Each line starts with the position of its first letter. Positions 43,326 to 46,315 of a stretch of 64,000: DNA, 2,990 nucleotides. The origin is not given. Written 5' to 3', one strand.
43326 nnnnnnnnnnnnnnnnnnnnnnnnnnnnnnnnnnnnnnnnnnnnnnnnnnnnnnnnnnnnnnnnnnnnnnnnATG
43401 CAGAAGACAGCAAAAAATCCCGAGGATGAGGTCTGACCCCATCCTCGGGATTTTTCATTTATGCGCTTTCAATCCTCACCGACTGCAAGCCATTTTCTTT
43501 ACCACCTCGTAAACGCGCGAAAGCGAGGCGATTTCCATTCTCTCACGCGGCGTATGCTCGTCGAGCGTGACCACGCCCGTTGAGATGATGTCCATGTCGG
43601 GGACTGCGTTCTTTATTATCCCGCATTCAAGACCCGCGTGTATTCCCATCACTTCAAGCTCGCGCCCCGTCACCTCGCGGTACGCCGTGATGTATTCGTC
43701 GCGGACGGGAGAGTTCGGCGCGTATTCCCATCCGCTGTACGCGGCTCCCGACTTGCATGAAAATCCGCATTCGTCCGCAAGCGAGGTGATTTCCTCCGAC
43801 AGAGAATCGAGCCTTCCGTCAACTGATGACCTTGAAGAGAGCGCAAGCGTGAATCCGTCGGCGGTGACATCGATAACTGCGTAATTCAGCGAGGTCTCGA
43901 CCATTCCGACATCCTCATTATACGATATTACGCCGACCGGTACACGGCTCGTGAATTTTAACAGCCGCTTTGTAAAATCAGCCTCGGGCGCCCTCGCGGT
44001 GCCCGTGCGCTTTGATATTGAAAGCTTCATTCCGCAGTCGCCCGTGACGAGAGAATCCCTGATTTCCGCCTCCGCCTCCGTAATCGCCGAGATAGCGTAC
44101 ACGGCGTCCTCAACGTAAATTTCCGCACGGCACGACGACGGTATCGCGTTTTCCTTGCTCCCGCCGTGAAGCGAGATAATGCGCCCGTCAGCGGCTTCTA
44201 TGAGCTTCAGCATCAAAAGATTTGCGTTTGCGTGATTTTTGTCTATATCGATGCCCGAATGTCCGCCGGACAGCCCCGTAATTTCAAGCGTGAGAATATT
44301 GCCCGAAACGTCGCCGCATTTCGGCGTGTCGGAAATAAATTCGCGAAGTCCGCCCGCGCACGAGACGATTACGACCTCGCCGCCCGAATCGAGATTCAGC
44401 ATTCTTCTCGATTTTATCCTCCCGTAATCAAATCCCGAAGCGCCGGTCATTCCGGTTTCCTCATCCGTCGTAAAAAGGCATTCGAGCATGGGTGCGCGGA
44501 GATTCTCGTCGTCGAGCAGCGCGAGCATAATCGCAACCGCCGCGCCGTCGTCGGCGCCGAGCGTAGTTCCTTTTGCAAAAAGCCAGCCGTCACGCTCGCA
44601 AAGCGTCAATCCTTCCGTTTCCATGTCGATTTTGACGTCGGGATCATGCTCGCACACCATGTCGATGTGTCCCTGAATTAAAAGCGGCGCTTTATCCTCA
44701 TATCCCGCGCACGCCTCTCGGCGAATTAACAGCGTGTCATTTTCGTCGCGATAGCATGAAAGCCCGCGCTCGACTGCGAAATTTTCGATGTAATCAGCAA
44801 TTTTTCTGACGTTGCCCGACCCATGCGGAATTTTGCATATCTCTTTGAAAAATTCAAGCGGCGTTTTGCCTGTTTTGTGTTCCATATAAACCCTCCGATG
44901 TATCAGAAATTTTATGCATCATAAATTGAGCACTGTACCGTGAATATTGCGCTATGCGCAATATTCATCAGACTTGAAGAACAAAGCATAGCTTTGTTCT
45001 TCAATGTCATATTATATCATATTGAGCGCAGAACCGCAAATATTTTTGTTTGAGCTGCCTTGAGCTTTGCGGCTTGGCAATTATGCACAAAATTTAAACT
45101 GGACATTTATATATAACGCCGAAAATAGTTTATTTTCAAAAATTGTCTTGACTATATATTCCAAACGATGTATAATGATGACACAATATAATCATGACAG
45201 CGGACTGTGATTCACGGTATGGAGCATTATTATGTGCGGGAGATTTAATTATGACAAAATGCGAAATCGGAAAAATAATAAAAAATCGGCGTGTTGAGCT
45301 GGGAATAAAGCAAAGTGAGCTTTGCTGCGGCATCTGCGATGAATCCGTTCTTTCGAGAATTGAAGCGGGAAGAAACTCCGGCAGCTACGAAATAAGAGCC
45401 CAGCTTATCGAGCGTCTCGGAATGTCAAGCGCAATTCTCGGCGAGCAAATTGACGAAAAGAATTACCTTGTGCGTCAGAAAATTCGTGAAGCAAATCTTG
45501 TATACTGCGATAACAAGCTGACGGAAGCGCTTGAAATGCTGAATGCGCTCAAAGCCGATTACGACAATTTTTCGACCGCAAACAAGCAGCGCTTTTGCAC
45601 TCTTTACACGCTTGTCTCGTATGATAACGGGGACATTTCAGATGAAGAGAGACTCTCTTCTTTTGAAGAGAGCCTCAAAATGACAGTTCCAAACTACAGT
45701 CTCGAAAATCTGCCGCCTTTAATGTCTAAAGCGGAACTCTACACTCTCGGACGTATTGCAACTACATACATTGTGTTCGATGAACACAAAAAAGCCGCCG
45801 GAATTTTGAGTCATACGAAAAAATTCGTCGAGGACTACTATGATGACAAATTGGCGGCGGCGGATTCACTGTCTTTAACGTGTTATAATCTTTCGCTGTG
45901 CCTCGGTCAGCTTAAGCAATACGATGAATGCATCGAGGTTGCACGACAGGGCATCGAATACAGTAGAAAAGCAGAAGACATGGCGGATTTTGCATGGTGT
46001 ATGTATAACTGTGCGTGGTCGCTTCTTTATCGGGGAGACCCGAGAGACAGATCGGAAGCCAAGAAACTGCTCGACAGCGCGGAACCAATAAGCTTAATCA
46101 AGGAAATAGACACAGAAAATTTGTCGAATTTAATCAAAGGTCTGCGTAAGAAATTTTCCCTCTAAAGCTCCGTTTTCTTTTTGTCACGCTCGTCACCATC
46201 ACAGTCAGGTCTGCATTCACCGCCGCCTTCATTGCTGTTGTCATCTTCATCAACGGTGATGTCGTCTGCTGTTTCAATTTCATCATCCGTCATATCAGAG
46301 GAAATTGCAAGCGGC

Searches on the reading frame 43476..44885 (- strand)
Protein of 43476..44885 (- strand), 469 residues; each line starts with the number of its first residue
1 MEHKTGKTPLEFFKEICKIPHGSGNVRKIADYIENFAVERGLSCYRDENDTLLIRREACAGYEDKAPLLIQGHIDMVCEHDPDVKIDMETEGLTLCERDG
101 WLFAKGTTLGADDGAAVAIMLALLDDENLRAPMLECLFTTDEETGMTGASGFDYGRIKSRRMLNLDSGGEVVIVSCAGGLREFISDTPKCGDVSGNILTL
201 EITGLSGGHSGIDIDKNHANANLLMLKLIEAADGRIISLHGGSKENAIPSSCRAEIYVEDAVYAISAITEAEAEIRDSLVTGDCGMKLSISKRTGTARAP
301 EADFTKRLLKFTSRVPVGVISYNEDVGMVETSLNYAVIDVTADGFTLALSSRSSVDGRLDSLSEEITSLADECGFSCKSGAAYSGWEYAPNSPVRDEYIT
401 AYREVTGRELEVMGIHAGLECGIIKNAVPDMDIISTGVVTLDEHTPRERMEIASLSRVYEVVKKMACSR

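Call 10: search_protein_families(library=pfam, proteins=[window:43476-44885:-])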
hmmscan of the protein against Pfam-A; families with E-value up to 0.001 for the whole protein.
window:43476-44885:- (469 aa): 2 families
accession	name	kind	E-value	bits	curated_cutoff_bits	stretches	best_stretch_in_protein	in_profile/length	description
PF01546.33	Peptidase_M20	-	3.1e-11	44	24.6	1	69-466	1-204/206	Peptidase family M20/M25/M40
PF07687.19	M20_dimer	-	2.9e-06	27.6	21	1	202-259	3-81/107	Peptidase dimerisation domain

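Call 21: find_encoding_contigs(protein=window:43476-44885:-, flank=10000, max_places=10)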
Protein window:43476-44885:- (469 aa): 1 contig read that carries it; 1 place shown.
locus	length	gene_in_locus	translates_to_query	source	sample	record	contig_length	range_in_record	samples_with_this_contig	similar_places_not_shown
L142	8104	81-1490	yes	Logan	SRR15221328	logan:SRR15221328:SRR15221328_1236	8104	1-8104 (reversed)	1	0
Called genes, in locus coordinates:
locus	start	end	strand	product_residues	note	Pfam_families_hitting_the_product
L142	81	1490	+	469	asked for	PF01546:Peptidase_M20, PF07687:M20_dimer (weak)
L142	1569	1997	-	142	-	PF12641:Flavodoxin_3 (weak), PF00258:Flavodoxin_1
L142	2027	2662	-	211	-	PF12672:DUF3793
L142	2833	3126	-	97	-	PF19668:DUF6171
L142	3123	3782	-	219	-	PF06964:Alpha-L-AF_C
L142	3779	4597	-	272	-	PF22848:ASD1_dom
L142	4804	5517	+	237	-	PF00072:Response_reg, PF00486:Trans_reg_C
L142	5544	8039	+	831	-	PF00512:HisKA, PF02518:HATPase_c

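Call 22: find_homologous_proteins(query=window:43476-44885:-, max_evalue=1e-50)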
Query window:43476-44885:- (469 aa): 7926 proteins with E <= 1e-50 among 8000 candidates; the best 120 are listed.
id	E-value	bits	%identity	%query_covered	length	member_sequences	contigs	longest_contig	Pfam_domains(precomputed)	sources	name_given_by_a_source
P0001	0.0e+0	1050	100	100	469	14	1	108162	PF01546.34,PF07687.20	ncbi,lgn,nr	ncbi:MAG: beta-Ala-His dipeptidase [Clostridiales bacterium]|nr:beta-Ala-His dipeptidase [Clostridia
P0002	3.5e-218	743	71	99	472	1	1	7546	PF01546.34,PF07687.20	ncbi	-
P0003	5.7e-164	564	58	97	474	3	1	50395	PF01546.34,PF07687.20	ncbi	-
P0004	3.7e-161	555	54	98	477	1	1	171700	PF01546.34,PF07687.20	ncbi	-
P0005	3.0e-159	549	55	99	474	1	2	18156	PF01546.34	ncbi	-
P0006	1.3e-156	540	56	97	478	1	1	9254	PF01546.34,PF07687.20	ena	-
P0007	2.0e-156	539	56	97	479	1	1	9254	PF01546.34,PF07687.20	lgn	-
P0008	3.1e-156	539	55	97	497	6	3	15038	PF01546.34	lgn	-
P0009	1.1e-154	534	56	97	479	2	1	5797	PF01546.34,PF07687.20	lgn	-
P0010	5.0e-153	528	52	99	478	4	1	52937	PF01546.34,PF07687.20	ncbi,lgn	-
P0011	2.0e-151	523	54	99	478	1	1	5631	PF01546.34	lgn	-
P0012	3.0e-151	522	55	99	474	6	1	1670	PF01546.34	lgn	-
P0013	3.5e-149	515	52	99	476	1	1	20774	PF01546.34,PF07687.20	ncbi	-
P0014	8.7e-149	514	54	98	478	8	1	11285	PF01546.34,PF07687.20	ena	-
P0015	1.6e-148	513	52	97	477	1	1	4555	PF01546.34,PF07687.20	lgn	-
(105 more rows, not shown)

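Call 23: find_encoding_contigs(protein=P0002, flank=10000, max_places=5)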
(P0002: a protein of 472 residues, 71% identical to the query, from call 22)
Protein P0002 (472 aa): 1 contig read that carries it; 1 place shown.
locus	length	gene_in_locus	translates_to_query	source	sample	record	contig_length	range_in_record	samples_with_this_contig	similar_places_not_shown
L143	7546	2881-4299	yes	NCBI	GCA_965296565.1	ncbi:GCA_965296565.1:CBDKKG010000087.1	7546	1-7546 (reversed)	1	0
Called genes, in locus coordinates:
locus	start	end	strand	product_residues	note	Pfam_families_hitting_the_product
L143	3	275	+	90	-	?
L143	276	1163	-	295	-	PF00834:Ribul_P_3_epim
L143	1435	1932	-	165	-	PF02542:YgbB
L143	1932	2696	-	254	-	PF01128:IspD, PF12804:NTP_transf_3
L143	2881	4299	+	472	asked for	PF01546:Peptidase_M20, PF07687:M20_dimer (weak)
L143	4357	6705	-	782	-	PF14498:Glyco_hyd_65N_2, PF22124:Glyco_hydro_95_cat, PF21307:Glyco_hydro_95_C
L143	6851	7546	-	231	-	?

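Call 24: find_encoding_contigs(protein=P0003, flank=10000, max_places=5)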
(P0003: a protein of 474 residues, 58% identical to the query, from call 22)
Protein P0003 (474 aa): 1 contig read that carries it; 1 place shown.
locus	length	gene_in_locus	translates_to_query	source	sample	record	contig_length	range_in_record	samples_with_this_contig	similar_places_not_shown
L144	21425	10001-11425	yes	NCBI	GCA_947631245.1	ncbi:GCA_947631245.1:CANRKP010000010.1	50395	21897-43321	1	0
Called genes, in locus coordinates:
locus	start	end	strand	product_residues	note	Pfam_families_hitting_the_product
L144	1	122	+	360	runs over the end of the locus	-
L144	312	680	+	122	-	-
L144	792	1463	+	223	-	PF00072:Response_reg, PF00486:Trans_reg_C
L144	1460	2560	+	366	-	PF00672:HAMP (faint), PF00512:HisKA, PF02518:HATPase_c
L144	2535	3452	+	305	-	-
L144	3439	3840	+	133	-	-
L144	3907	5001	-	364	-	PF01926:MMR_HSR1, PF02421:FeoB_N, PF06071:YchF-GTPase_C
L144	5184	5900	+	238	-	PF00072:Response_reg, PF00486:Trans_reg_C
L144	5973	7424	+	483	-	PF00672:HAMP, PF00512:HisKA, PF02518:HATPase_c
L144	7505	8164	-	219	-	PF00834:Ribul_P_3_epim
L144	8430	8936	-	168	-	PF02542:YgbB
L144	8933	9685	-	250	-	PF01128:IspD, PF12804:NTP_transf_3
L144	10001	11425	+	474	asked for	PF01546:Peptidase_M20, PF07687:M20_dimer (faint)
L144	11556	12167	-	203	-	-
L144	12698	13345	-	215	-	-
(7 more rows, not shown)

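Call 27: list_cluster_members(proteins=[window:43476-44885:-, window:36927-39422:-, window:34277-36742:+, window:45194-46165:+])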
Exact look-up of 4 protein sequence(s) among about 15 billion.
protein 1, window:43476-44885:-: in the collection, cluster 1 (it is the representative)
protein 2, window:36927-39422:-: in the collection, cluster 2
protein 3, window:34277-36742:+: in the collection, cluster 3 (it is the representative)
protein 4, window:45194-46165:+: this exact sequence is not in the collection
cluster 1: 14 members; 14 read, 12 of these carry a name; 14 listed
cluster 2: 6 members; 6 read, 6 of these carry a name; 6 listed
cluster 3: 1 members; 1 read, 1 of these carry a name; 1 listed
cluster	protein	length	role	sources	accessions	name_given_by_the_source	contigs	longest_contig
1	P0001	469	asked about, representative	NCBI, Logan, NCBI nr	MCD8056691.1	MAG: beta-Ala-His dipeptidase [Clostridiales bacterium] | beta-Ala-His dipeptidase [Clostridiales bacterium]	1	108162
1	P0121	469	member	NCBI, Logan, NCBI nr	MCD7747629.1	MAG: beta-Ala-His dipeptidase [Firmicutes bacterium] | beta-Ala-His dipeptidase [Bacillota bacterium]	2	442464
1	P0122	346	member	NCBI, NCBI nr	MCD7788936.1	MAG: M20/M25/M40 family metallo-hydrolase, partial [Firmicutes bacterium] | M20/M25/M40 family metallo-hydrolase [Bacillota bacterium]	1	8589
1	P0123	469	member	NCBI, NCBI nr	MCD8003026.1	MAG: beta-Ala-His dipeptidase [Clostridia bacterium] | beta-Ala-His dipeptidase [Clostridia bacterium]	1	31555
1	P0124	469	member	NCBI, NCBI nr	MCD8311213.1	MAG: beta-Ala-His dipeptidase [Firmicutes bacterium] | beta-Ala-His dipeptidase [Bacillota bacterium]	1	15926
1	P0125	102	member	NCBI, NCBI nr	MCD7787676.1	MAG: aminoacyl-histidine dipeptidase, partial [Firmicutes bacterium] | aminoacyl-histidine dipeptidase [Bacillota bacterium]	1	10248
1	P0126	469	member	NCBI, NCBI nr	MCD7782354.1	MAG: beta-Ala-His dipeptidase [Firmicutes bacterium] | beta-Ala-His dipeptidase [Bacillota bacterium]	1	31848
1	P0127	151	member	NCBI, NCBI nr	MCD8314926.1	MAG: M20/M25/M40 family metallo-hydrolase, partial [Firmicutes bacterium] | M20/M25/M40 family metallo-hydrolase [Bacillota bacterium]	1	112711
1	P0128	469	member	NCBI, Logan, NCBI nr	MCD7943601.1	MAG: beta-Ala-His dipeptidase [Clostridia bacterium] | beta-Ala-His dipeptidase [Clostridia bacterium]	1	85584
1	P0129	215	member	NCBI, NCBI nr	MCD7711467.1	MAG: hypothetical protein LUJ25_01765, partial [Firmicutes bacterium] | hypothetical protein [Bacillota bacterium]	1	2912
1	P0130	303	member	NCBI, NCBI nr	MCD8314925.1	MAG: hypothetical protein LUD44_04765, partial [Firmicutes bacterium] | hypothetical protein [Bacillota bacterium]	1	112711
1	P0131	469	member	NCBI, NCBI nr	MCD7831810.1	MAG: beta-Ala-His dipeptidase [Firmicutes bacterium] | beta-Ala-His dipeptidase [Bacillota bacterium]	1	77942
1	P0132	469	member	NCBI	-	-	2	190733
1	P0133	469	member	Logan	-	-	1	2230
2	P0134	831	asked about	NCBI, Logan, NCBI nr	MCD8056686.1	MAG: HAMP domain-containing histidine kinase [Clostridiales bacterium] | HAMP domain-containing histidine kinase [Clostridiales bacterium]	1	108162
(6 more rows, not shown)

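Call 28: find_encoding_contigs(protein=P0121, flank=10000, max_places=4)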
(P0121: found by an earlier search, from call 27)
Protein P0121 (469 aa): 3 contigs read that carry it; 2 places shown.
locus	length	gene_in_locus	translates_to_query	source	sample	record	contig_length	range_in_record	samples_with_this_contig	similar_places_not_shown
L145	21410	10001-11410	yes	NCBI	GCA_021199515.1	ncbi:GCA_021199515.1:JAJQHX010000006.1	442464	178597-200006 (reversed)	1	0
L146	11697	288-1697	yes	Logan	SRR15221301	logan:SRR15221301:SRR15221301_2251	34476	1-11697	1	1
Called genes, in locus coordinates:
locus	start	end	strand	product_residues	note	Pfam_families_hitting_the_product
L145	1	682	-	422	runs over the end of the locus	PF00465:Fe-ADH, PF13685:Fe-ADH_2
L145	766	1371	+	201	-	PF16112:DUF4830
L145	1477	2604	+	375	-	PF22020:RlmL_1st, PF02926:THUMP, PF01170:UPF0020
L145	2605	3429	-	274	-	PF00834:Ribul_P_3_epim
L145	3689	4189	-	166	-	PF02542:YgbB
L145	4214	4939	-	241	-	PF01128:IspD, PF12804:NTP_transf_3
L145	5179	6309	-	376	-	-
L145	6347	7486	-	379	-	-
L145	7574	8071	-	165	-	-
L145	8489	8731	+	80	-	-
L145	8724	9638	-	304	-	-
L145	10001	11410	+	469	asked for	PF01546:Peptidase_M20, PF07687:M20_dimer (weak)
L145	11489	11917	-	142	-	PF12641:Flavodoxin_3 (weak), PF00258:Flavodoxin_1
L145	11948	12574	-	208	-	PF12672:DUF3793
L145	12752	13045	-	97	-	PF19668:DUF6171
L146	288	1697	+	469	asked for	PF01546:Peptidase_M20, PF07687:M20_dimer (weak)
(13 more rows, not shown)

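Call 29: find_encoding_contigs(protein=P0132, flank=10000, max_places=4)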
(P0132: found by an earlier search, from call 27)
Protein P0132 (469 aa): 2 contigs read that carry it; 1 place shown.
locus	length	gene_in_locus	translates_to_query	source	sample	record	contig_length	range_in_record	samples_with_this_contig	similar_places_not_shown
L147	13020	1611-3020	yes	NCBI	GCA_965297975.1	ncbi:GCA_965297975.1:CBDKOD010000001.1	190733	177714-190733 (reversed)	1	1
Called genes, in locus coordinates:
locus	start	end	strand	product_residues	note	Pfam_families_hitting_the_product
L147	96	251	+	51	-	-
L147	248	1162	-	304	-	-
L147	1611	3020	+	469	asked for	PF01546:Peptidase_M20, PF07687:M20_dimer (faint)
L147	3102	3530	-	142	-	PF12641:Flavodoxin_3 (weak), PF00258:Flavodoxin_1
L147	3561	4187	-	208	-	PF12672:DUF3793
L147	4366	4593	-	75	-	PF19668:DUF6171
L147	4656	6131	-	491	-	PF22848:ASD1_dom, PF06964:Alpha-L-AF_C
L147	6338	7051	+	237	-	PF00072:Response_reg, PF00486:Trans_reg_C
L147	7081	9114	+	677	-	PF00512:HisKA, PF02518:HATPase_c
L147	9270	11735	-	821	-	PF02861:Clp_N, PF23569:NBD_SMAX1, PF00004:AAA, PF17871:AAA_lid_9, PF02151:UVR (weak), PF07724:AAA_2, PF07728:AAA_5, PF10431:ClpB_D2-small, +7 more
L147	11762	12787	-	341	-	PF00217:ATP-gua_Ptrans, PF27454:McsB_C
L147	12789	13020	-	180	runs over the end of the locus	PF02151:UVR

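Call 32: find_encoding_contigs(protein=P0128, flank=10000, max_places=3)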
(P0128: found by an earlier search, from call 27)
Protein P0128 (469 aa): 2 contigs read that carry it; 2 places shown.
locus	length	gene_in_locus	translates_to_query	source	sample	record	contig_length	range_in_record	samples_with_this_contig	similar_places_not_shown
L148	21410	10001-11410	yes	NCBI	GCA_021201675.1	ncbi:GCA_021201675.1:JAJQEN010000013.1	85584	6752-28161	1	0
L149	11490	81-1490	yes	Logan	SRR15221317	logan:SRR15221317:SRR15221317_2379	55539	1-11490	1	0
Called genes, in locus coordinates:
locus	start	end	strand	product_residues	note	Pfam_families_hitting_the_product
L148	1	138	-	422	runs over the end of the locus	PF00465:Fe-ADH, PF13685:Fe-ADH_2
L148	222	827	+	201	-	PF16112:DUF4830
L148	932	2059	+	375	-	PF22020:RlmL_1st, PF02926:THUMP, PF01170:UPF0020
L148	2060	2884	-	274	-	PF00834:Ribul_P_3_epim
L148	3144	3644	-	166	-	PF02542:YgbB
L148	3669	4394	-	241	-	PF01128:IspD, PF12804:NTP_transf_3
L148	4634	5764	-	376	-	-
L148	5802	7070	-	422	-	-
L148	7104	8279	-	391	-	-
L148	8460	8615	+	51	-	-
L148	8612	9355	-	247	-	PF13424:TPR_12 (faint)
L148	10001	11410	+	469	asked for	PF01546:Peptidase_M20, PF07687:M20_dimer (weak)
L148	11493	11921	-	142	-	PF12641:Flavodoxin_3 (weak), PF00258:Flavodoxin_1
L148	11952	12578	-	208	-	PF12672:DUF3793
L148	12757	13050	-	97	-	PF19668:DUF6171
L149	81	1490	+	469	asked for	PF01546:Peptidase_M20, PF07687:M20_dimer (weak)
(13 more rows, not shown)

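Call 33: find_encoding_contigs(protein=P0131, flank=10000, max_places=3)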
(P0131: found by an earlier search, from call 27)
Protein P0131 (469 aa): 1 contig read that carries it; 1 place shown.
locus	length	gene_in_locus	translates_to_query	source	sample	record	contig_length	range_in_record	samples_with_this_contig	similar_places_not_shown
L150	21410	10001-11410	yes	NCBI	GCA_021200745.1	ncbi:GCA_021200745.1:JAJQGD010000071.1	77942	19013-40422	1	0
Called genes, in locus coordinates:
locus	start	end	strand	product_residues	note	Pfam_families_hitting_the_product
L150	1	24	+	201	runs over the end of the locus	PF16112:DUF4830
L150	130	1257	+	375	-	PF22020:RlmL_1st, PF02926:THUMP, PF01170:UPF0020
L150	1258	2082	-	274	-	PF00834:Ribul_P_3_epim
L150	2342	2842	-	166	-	PF02542:YgbB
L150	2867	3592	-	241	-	PF01128:IspD, PF12804:NTP_transf_3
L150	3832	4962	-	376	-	-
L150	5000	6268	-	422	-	-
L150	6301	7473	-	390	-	-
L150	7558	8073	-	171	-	-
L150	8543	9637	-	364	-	-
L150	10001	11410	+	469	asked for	PF01546:Peptidase_M20, PF07687:M20_dimer (weak)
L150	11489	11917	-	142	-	PF12641:Flavodoxin_3 (weak), PF00258:Flavodoxin_1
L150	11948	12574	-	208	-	PF12672:DUF3793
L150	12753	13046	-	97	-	PF19668:DUF6171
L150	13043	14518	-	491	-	PF22848:ASD1_dom, PF06964:Alpha-L-AF_C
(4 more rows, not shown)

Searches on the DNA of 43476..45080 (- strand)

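Call 36: search_rna_families(sources=[L008, L011, L012, L026, L018, L147, L148], threshold=gathering)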
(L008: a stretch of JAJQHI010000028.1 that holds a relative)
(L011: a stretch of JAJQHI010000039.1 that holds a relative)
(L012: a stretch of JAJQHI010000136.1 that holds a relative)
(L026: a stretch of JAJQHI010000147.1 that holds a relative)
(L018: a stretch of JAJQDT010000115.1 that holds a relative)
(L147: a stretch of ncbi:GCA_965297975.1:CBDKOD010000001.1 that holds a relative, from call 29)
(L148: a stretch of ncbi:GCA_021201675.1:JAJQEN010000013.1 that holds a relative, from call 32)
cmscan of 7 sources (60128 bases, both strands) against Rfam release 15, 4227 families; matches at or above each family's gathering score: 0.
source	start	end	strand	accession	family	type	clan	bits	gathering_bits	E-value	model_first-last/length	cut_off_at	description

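Call 47: search_dna_similar(query=L148:9740-9990:+, collection=plasmids, mode=distant, max_evalue=0.01, max_rows=10)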
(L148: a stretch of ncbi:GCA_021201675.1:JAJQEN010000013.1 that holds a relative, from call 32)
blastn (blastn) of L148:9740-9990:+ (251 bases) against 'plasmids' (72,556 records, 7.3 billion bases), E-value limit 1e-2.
No match.

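Call 48: search_dna_similar(query=L148:9740-9990:+, collection=phages, mode=distant, max_evalue=0.01, max_rows=10)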
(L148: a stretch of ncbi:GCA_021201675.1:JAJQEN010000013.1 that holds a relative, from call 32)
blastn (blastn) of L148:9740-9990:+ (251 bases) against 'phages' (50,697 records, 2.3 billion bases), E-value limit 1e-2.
No match.

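Call 63: search_rna_families(source=window, start=44860, end=45080, threshold=evalue, max_evalue=10)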
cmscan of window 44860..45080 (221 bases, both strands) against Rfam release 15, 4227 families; matches with E-value up to 10: 21.
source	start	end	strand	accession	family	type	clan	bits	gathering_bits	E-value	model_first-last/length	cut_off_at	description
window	44941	45019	+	RF00238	ctRNA_pND324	Gene; antisense;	-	33.9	45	0.001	1-86/86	no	ctRNA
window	44958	45024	+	RF03718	mir-2804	Gene; miRNA;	-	19.8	86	0.18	1-78/78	no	mir-2804 microRNA precursor family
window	44898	44973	+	RF03162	TD-2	Gene; sRNA;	CL00124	19.6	48.7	0.93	1-98/98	no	TD-2 RNA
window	44958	45020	-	RF00801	mir-280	Gene; miRNA;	-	17.4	70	1.2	1-83/83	no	mir-280 microRNA precursor family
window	44901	45014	-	RF01201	snR40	Gene; snRNA; snoRNA; CD-box;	CL00054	16.3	50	0.49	1-93/93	no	Small nucleolar RNA snR40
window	44948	45030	-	RF00477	snosnR66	Gene; snRNA; snoRNA; CD-box;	-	15.6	65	9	1-104/104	no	Small nucleolar RNA snR66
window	44943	45027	-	RF02568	UptR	Gene; sRNA;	-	15.2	100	3.3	1-92/92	no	Escherichia coli small RNA (uptR) gene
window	44873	45003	-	RF01464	rliA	Gene; sRNA;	-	14.9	50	0.76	1-224/224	no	Listeria sRNA rliA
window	44974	45004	+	RF03818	MIR7994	Gene; miRNA;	-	14.4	100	4.1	29-60/90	no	MIR7994 microRNA precursor family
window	44959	45019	-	RF04111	MIR6274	Gene; miRNA;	-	14.4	80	6.5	1-107/107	no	MIR6274 microRNA precursor family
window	45037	45053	+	RF03353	MIR5291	Gene; miRNA;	-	14.4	54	8.8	25-41/65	no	MIR5291 microRNA precursor family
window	44958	45015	+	RF03519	mir-238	Gene; miRNA;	-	14.2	80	4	1-85/85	no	mir-238 microRNA precursor family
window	44947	45016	+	RF01242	snR36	Gene; snRNA; snoRNA; HACA-box;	CL00035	14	43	1.9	1-180/180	no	Small nucleolar RNA snR36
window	44961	45080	+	RF01236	snoU19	Gene; snRNA; snoRNA; HACA-box;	-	13.5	45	7.6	1-128/144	3'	Small nucleolar RNA U19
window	44888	44927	-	RF00271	SNORD60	Gene; snRNA; snoRNA; CD-box;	CL00066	13.5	42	8.2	1-83/83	no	Small nucleolar RNA SNORD60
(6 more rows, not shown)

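Call 65: search_rna_families(source=window, start=44900, end=45060, threshold=evalue, max_evalue=0.05, show_alignments=2)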
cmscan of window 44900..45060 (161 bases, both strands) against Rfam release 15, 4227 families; matches with E-value up to 0.05: 1.
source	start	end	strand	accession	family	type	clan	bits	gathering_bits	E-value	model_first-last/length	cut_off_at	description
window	44941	45019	+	RF00238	ctRNA_pND324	Gene; antisense;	-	33.9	45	0.00076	1-86/86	no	ctRNA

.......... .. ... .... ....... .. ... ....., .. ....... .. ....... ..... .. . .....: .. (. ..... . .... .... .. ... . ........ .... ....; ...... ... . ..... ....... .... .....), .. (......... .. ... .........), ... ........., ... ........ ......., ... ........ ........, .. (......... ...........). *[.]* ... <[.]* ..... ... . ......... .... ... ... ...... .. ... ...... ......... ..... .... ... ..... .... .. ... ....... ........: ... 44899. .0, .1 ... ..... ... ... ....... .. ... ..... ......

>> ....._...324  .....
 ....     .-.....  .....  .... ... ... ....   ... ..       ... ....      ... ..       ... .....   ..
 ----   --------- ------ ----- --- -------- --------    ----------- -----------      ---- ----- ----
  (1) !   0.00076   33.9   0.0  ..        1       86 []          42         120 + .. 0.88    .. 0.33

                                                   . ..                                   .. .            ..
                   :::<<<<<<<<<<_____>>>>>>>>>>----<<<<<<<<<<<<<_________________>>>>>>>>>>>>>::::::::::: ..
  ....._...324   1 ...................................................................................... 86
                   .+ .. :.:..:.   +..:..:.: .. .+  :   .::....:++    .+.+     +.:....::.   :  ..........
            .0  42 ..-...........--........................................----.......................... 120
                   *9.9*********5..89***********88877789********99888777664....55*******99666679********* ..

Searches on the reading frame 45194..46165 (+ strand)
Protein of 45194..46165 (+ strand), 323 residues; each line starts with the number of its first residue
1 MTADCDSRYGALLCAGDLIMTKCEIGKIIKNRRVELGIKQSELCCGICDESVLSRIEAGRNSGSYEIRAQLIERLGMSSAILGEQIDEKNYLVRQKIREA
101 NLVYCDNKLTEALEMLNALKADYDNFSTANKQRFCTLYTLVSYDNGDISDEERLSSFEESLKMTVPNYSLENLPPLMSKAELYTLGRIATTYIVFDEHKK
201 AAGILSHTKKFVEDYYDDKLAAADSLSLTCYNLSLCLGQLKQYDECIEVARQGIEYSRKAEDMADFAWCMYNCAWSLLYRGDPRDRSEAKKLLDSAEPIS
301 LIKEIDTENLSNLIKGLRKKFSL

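Call 10: search_protein_families(library=pfam, proteins=[window:45194-46165:+])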
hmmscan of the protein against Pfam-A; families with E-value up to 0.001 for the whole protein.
window:45194-46165:+ (323 aa): 1 family
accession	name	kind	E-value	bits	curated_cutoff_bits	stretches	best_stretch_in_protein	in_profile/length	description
PF18768.7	RNPP_C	-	8.1e-05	22.6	26.5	1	109-264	13-158/213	RNPP family C-terminal domain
